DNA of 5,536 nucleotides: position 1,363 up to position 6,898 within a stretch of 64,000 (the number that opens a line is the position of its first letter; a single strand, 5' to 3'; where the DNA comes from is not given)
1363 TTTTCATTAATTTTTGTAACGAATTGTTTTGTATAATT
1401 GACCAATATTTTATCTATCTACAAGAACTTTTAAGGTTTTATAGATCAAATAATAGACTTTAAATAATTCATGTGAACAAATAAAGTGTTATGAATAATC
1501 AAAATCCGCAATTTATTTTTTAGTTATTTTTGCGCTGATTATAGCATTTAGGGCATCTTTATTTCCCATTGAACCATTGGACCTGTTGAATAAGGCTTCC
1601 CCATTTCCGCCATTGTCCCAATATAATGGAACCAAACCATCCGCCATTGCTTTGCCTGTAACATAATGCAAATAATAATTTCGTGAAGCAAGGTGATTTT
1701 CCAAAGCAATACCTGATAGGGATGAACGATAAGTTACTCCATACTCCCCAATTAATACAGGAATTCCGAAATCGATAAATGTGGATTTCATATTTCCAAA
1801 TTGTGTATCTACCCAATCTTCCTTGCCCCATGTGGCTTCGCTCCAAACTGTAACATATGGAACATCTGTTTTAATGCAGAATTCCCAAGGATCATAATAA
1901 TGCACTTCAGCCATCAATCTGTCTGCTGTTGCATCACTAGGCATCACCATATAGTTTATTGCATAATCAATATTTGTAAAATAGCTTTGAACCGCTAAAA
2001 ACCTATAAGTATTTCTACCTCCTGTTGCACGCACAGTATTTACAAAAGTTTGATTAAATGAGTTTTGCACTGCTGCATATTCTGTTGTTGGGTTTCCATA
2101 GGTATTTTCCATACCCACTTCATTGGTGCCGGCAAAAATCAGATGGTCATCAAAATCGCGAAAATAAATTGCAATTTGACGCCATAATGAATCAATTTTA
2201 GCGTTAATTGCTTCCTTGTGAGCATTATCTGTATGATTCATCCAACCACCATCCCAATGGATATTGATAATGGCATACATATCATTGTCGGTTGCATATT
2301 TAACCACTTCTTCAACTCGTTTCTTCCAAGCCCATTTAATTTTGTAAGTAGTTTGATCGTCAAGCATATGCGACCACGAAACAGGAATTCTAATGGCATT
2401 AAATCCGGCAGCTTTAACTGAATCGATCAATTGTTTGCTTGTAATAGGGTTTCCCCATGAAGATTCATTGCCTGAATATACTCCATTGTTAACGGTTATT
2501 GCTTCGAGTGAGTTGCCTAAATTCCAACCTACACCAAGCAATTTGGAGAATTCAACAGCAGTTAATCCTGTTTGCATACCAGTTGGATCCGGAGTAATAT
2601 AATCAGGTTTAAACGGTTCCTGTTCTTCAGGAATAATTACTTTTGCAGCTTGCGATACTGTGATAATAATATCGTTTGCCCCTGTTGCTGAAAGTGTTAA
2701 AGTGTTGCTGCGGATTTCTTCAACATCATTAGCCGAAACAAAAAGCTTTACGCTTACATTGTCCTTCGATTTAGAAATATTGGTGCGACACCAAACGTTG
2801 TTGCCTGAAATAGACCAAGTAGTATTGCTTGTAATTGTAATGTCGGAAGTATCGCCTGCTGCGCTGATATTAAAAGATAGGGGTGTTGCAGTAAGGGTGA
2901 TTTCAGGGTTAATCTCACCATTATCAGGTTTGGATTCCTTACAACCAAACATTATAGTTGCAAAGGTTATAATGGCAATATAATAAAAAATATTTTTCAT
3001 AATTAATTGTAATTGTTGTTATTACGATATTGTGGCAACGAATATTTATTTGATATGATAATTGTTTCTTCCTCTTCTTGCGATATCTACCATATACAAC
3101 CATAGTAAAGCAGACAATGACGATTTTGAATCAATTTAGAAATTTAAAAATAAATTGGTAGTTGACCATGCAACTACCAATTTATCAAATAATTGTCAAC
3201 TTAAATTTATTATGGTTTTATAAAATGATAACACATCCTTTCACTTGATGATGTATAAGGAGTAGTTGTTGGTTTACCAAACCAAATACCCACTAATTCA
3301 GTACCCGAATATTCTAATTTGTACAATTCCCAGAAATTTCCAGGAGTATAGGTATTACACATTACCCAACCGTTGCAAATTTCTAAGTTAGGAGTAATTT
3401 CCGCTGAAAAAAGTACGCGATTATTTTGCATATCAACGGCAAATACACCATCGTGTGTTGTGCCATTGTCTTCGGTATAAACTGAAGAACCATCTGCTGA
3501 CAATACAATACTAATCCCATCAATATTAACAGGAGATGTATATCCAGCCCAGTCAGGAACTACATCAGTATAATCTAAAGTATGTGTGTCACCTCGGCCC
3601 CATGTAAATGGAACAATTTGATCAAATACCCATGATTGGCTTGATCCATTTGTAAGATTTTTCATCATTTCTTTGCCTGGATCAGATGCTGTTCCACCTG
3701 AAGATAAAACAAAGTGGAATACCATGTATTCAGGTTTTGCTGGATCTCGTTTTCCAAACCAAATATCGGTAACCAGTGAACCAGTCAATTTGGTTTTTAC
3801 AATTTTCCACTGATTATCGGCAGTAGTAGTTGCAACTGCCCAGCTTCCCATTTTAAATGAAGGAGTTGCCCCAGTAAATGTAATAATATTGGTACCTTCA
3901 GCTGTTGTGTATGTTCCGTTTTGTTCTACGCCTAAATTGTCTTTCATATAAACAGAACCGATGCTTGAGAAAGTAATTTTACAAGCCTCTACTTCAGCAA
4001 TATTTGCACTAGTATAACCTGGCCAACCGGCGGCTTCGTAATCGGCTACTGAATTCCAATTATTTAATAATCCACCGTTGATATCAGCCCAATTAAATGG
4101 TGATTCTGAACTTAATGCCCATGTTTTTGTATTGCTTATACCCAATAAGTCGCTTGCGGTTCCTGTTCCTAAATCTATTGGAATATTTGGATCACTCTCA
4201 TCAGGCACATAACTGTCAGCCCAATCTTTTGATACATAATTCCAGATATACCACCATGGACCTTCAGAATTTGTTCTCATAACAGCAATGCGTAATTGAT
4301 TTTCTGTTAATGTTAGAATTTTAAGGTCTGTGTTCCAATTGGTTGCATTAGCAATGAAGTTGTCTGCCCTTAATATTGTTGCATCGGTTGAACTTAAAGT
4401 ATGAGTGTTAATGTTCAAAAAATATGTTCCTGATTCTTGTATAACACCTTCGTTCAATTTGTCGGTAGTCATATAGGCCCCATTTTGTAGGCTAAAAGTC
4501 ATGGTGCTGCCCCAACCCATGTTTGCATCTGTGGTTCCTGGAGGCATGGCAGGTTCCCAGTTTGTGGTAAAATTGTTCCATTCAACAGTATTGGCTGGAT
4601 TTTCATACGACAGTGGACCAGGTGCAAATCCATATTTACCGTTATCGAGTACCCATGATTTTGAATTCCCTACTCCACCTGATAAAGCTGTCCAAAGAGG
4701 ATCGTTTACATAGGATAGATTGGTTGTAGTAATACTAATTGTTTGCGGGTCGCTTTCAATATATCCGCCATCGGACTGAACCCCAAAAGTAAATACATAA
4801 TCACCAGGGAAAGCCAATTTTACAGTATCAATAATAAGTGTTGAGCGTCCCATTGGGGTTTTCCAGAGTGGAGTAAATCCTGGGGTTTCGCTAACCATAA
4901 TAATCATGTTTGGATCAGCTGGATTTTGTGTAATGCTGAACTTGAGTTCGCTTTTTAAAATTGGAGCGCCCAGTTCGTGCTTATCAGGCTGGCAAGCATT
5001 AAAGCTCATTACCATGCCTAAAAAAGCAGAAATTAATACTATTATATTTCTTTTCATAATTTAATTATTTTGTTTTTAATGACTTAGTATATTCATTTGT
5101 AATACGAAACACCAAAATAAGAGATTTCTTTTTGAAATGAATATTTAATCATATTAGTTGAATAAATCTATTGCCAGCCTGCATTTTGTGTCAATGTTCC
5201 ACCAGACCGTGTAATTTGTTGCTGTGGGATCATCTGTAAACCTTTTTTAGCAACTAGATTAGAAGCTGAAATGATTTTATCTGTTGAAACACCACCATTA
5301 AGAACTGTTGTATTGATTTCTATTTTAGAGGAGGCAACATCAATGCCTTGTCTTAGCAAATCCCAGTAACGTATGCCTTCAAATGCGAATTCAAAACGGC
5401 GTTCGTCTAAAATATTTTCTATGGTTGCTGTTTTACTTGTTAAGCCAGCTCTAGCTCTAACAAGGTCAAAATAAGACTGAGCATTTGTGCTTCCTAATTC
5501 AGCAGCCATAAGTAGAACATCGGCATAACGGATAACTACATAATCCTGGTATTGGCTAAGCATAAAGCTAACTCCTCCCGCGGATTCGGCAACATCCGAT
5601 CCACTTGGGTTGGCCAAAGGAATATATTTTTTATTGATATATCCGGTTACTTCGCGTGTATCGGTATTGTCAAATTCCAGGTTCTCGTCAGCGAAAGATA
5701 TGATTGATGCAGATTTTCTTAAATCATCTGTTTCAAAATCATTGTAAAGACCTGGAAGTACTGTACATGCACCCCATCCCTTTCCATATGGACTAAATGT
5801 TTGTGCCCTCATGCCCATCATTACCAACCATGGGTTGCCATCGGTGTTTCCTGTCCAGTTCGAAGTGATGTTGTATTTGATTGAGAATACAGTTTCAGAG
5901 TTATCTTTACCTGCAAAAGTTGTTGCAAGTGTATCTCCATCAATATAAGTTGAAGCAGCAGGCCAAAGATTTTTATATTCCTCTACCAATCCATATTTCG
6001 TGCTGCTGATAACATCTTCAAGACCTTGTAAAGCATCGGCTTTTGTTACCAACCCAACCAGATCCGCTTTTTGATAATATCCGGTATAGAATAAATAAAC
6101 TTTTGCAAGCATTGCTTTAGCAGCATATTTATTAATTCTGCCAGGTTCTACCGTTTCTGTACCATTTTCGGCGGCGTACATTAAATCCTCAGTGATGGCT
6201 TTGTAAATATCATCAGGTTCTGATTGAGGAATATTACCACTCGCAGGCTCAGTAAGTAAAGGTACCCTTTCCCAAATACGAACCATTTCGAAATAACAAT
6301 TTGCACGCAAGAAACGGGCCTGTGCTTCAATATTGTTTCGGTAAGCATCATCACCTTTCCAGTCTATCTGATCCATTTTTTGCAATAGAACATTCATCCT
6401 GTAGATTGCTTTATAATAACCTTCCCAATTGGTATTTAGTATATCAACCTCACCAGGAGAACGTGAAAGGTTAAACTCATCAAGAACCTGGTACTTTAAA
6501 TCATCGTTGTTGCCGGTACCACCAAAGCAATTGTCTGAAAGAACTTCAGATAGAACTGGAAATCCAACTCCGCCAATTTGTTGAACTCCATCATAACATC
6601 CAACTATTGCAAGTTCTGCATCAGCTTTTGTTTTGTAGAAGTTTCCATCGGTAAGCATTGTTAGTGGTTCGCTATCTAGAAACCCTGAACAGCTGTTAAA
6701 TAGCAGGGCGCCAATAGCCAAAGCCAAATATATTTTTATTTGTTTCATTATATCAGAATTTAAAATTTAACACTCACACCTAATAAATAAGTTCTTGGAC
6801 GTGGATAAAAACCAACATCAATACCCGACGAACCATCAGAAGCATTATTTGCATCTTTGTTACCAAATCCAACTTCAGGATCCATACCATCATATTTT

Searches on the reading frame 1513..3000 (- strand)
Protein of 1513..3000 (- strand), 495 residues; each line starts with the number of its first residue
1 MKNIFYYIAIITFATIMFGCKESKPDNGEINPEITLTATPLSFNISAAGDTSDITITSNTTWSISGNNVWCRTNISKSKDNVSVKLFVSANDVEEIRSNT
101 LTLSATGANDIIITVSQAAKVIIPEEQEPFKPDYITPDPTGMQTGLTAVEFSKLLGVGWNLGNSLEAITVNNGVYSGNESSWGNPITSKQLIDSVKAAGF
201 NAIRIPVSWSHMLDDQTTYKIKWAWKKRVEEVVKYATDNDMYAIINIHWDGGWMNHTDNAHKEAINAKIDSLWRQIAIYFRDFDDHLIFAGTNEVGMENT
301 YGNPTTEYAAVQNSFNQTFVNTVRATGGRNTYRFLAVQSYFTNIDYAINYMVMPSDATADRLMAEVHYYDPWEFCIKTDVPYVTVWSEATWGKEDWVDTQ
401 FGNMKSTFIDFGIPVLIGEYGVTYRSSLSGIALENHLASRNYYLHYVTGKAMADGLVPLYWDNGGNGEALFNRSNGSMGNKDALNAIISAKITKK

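Call 60: search_protein_families(library=pfam, proteins=[window:1513-3000:-], max_evalue=0.00001)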
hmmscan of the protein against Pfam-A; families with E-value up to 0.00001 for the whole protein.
window:1513-3000:- (495 aa): 1 family
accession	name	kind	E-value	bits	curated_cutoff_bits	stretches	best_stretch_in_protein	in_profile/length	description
PF00150.24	Cellulase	-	3.6e-53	181.3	23.5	1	175-466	10-271/272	Cellulase (glycosyl hydrolase family 5)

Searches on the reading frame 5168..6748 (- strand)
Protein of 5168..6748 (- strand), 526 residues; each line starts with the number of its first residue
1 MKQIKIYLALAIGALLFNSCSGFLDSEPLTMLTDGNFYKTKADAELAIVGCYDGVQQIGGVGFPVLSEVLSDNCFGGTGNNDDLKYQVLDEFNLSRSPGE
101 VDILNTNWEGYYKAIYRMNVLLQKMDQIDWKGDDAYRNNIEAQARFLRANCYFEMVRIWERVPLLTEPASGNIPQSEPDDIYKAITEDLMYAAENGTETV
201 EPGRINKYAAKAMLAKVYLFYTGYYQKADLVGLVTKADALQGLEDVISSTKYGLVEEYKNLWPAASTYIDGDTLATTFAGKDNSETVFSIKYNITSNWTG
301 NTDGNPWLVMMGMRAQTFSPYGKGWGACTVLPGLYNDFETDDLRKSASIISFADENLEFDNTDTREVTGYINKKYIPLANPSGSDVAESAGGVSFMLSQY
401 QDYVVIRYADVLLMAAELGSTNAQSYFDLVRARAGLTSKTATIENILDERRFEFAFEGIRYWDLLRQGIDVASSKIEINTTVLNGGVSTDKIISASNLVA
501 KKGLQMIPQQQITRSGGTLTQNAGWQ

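Call 60: search_protein_families(library=pfam, proteins=[window:5168-6748:-], max_evalue=0.00001)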
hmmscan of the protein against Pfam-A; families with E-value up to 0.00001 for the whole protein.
window:5168-6748:- (526 aa): 2 families
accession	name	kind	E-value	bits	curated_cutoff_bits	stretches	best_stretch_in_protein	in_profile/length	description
PF07980.17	SusD_RagB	-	3.6e-27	96.2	23.1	1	368-525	131-297/297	SusD family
PF14322.12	SusD-like_3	-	2.7e-18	67.4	27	1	23-219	2-191/191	Starch-binding associating with outer membrane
